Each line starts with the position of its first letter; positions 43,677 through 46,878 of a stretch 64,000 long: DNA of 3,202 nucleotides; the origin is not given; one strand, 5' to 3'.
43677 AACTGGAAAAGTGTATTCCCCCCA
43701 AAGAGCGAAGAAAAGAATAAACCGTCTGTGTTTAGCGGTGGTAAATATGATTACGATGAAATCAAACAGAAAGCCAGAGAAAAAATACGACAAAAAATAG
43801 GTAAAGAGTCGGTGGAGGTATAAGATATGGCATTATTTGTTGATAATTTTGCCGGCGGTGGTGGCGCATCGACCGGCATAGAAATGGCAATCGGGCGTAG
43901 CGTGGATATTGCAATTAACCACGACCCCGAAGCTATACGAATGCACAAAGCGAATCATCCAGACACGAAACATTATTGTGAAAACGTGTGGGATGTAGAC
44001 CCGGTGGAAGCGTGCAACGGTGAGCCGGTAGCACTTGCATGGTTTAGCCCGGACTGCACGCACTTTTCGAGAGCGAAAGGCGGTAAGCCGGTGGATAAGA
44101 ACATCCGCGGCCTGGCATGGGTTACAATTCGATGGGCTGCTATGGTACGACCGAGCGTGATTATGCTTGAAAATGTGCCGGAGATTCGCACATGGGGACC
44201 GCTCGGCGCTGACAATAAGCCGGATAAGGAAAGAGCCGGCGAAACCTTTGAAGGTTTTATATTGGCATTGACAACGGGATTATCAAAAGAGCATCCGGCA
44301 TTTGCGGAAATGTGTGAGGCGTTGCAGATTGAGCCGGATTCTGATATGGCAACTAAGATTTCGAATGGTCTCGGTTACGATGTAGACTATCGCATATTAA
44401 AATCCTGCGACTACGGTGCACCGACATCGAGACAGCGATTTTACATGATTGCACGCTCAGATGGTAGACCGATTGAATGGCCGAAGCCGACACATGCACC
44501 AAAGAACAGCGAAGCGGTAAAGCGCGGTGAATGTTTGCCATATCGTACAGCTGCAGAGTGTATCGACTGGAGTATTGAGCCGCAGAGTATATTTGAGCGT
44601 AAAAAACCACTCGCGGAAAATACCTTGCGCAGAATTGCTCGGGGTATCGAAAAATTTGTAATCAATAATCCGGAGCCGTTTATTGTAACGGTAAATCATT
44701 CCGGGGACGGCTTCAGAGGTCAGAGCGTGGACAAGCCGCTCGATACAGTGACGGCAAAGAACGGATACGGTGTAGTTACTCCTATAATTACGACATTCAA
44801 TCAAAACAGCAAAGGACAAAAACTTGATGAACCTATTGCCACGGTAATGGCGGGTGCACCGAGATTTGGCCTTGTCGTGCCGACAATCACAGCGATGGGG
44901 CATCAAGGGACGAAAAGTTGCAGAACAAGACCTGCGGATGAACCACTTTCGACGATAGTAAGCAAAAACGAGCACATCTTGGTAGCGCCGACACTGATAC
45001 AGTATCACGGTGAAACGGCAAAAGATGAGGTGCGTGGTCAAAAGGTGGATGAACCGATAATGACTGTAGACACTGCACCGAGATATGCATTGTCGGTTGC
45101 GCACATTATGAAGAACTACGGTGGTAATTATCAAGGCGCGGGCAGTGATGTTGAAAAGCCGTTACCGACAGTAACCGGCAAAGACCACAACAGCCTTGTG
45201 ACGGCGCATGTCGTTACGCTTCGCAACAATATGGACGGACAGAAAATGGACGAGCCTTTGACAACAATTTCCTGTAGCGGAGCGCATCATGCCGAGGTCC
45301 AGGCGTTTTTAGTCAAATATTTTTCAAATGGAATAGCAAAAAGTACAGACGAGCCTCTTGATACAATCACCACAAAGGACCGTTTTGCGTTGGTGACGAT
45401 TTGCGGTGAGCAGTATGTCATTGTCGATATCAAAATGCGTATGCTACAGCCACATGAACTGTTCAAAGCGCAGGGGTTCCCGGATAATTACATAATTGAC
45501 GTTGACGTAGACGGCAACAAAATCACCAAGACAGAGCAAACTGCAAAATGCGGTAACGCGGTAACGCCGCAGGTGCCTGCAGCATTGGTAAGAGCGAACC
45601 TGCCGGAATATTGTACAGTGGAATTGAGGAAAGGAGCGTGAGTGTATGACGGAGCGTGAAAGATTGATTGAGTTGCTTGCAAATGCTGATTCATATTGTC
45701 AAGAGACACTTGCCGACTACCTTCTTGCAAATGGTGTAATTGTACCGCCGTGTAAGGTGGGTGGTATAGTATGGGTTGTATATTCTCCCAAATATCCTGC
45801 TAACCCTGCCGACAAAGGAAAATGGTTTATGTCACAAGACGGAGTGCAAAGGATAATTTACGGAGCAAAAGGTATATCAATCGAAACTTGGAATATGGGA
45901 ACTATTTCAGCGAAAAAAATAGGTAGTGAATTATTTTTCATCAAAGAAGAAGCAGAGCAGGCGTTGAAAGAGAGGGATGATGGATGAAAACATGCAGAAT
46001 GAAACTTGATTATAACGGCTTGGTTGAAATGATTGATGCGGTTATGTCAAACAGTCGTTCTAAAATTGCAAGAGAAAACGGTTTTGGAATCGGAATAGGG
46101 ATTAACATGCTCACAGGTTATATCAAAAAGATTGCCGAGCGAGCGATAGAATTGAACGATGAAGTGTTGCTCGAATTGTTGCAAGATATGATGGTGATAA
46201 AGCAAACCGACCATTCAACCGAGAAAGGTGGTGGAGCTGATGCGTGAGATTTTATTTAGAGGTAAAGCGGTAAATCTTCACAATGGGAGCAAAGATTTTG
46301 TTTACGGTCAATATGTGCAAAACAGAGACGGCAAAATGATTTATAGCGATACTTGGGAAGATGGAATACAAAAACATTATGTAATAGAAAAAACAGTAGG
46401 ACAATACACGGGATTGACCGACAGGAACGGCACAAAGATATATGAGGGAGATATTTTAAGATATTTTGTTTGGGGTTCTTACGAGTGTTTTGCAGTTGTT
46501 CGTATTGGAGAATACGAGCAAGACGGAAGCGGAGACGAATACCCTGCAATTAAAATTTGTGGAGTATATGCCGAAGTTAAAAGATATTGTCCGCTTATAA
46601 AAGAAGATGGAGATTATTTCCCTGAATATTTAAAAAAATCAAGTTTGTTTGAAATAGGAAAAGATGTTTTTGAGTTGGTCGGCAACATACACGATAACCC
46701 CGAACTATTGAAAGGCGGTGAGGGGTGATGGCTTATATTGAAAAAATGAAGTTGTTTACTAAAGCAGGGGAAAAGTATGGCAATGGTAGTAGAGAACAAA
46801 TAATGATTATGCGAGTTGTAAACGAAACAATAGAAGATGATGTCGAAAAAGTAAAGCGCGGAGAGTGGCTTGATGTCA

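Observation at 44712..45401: C5 cytosine methyltransferase with seven tandem D(E/K)P-x-x-T modules in the variable region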

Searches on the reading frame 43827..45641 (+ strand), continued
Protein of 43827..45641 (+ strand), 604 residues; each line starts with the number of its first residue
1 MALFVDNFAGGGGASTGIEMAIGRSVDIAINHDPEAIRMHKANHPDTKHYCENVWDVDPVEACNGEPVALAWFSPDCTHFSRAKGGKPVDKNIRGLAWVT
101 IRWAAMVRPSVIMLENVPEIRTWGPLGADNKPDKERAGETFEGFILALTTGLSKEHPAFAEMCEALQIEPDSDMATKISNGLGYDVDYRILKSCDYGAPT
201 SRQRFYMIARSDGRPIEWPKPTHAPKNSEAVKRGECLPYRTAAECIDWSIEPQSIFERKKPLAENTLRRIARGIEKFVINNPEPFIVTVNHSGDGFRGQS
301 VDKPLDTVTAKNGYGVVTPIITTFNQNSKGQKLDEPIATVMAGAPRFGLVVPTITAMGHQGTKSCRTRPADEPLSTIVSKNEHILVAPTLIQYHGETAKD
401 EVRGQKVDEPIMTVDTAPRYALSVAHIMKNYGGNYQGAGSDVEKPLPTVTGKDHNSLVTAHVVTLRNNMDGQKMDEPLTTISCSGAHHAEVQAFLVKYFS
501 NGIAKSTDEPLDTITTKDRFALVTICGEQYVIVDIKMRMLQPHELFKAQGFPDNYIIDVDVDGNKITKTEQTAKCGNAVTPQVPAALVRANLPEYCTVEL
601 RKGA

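Call 88: search_protein_families(library=pfam, proteins=[P0151, P0187, P0192, P0223, P0258, P0239, P0150, P0153], max_evalue=0.0001)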
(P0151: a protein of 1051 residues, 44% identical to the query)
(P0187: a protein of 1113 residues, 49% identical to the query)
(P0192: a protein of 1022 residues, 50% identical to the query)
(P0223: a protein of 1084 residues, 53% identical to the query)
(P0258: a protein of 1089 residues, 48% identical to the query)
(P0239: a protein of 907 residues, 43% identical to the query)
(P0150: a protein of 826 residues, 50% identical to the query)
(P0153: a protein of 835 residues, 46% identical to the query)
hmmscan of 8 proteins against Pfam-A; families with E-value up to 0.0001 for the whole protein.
P0151 (1051 aa): 4 families
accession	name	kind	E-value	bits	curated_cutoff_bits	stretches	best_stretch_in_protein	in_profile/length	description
PF00145.23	DNA_methylase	-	1.5e-32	113.7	22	2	961-1039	254-321/324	C-5 cytosine-specific DNA methylase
PF13403.11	Hint_2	-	2.9e-07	31.4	28.4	1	98-138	2-42/147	Hint domain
PF14528.11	LAGLIDADG_3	-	1.3e-06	29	22.5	1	314-362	3-55/82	LAGLIDADG-like domain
PF05203.21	Hom_end_hint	-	6.9e-05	23.4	32.1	0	98-148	1-52/228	Hom_end-associated Hint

P0187 (1113 aa): 3 families
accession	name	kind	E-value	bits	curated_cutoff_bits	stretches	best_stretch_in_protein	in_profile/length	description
PF00145.23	DNA_methylase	-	1.1e-17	64.9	22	0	556-600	131-178/324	C-5 cytosine-specific DNA methylase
PF13403.11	Hint_2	-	2.1e-08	35.1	28.4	1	90-131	2-43/147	Hint domain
PF14890.11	Intein_splicing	-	1.7e-05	25.1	35.8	1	133-455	48-155/155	Intein splicing domain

P0192 (1022 aa): 3 families
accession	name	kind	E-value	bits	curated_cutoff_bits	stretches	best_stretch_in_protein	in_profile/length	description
PF00145.23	DNA_methylase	-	4.7e-28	99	22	3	535-582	118-165/324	C-5 cytosine-specific DNA methylase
PF14528.11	LAGLIDADG_3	-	2.7e-08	34.4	22.5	1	378-429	4-58/82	LAGLIDADG-like domain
PF13403.11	Hint_2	-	8.8e-07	29.8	28.4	1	137-185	2-50/147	Hint domain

P0223 (1084 aa): 3 families
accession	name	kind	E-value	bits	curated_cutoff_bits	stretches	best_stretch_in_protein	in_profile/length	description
PF00145.23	DNA_methylase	-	6.3e-23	82.1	22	1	452-558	71-165/324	C-5 cytosine-specific DNA methylase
PF13403.11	Hint_2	-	6.8e-08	33.5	28.4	1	92-135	2-45/147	Hint domain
PF14528.11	LAGLIDADG_3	-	1.7e-06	28.6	22.5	0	323-375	3-55/82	LAGLIDADG-like domain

P0258 (1089 aa): 5 families
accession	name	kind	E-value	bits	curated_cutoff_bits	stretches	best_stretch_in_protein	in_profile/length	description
PF00145.23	DNA_methylase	-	5.4e-24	85.6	22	2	450-555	71-164/324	C-5 cytosine-specific DNA methylase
PF14528.11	LAGLIDADG_3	-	2.9e-07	31.1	22.5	1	323-380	3-63/82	LAGLIDADG-like domain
PF13403.11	Hint_2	-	6.5e-07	30.3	28.4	1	96-145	2-51/147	Hint domain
PF14890.11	Intein_splicing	-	3.1e-05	24.3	35.8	0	245-449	95-155/155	Intein splicing domain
PF05204.19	Hom_end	-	7.5e-05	23.2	21.1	0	311-391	2-79/110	Homing endonuclease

P0239 (907 aa): 1 family
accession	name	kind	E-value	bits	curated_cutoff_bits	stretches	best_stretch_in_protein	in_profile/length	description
PF00145.23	DNA_methylase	-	1.1e-21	78.1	22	2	827-891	269-320/324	C-5 cytosine-specific DNA methylase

P0150 (826 aa): 1 family
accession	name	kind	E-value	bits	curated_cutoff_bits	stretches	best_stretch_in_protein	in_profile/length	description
PF00145.23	DNA_methylase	-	1.3e-23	84.3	22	1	16-193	3-163/324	C-5 cytosine-specific DNA methylase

P0153 (835 aa): 1 family
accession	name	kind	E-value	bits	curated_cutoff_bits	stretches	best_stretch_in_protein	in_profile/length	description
PF00145.23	DNA_methylase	-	4.8e-23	82.5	22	1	34-212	3-164/324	C-5 cytosine-specific DNA methylase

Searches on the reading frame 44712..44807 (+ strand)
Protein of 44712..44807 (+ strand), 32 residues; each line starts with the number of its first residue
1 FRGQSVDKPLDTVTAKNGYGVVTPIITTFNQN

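Call 66: search_solved_structures(query=A3, max_evalue=10, show_alignments=5)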
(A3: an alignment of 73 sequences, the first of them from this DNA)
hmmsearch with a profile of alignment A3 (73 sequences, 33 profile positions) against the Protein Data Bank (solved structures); distinct sequences matched with E-value up to 10: 3.
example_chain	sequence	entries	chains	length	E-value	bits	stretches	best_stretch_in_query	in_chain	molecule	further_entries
9ot1_B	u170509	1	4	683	0.11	15.3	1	2-24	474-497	Interleukin-17 receptor B,Interleukin-17 receptor A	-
6lr1_A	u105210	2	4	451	1.1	12.1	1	3-21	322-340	Hexachlorobenzene oxidative dehalogenase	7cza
3md2_A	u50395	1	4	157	1.7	11.5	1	10-28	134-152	matrix protein 1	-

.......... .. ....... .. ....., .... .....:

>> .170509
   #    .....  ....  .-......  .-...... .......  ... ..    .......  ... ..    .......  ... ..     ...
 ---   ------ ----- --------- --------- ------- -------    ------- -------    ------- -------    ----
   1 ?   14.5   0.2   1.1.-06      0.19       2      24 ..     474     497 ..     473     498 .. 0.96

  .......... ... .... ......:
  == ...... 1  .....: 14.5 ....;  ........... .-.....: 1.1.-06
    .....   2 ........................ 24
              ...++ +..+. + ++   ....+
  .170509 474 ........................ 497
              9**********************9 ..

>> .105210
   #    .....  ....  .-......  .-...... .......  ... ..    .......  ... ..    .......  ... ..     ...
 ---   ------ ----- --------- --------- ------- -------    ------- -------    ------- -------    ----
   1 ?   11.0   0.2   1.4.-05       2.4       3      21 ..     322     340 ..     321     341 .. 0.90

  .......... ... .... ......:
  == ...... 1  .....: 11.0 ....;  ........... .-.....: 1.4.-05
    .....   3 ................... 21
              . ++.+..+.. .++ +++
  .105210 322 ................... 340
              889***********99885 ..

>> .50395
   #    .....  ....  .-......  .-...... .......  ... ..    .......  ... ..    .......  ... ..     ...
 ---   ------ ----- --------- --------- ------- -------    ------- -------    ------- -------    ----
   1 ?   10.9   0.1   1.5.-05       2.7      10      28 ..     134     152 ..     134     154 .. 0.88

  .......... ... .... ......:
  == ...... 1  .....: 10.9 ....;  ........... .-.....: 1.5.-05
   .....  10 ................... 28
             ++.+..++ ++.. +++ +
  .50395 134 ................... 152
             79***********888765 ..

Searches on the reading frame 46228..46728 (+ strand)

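Call 20: search_protein_families(library=pfam, proteins=[window:46228-46728:+], max_evalue=0.001)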
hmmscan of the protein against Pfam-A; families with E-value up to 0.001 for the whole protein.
window:46228-46728:+ (166 aa): 1 family
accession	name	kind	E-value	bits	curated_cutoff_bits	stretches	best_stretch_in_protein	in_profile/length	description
PF09643.15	YopX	-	6.2e-14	52.5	22.4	1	46-79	39-72/128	YopX protein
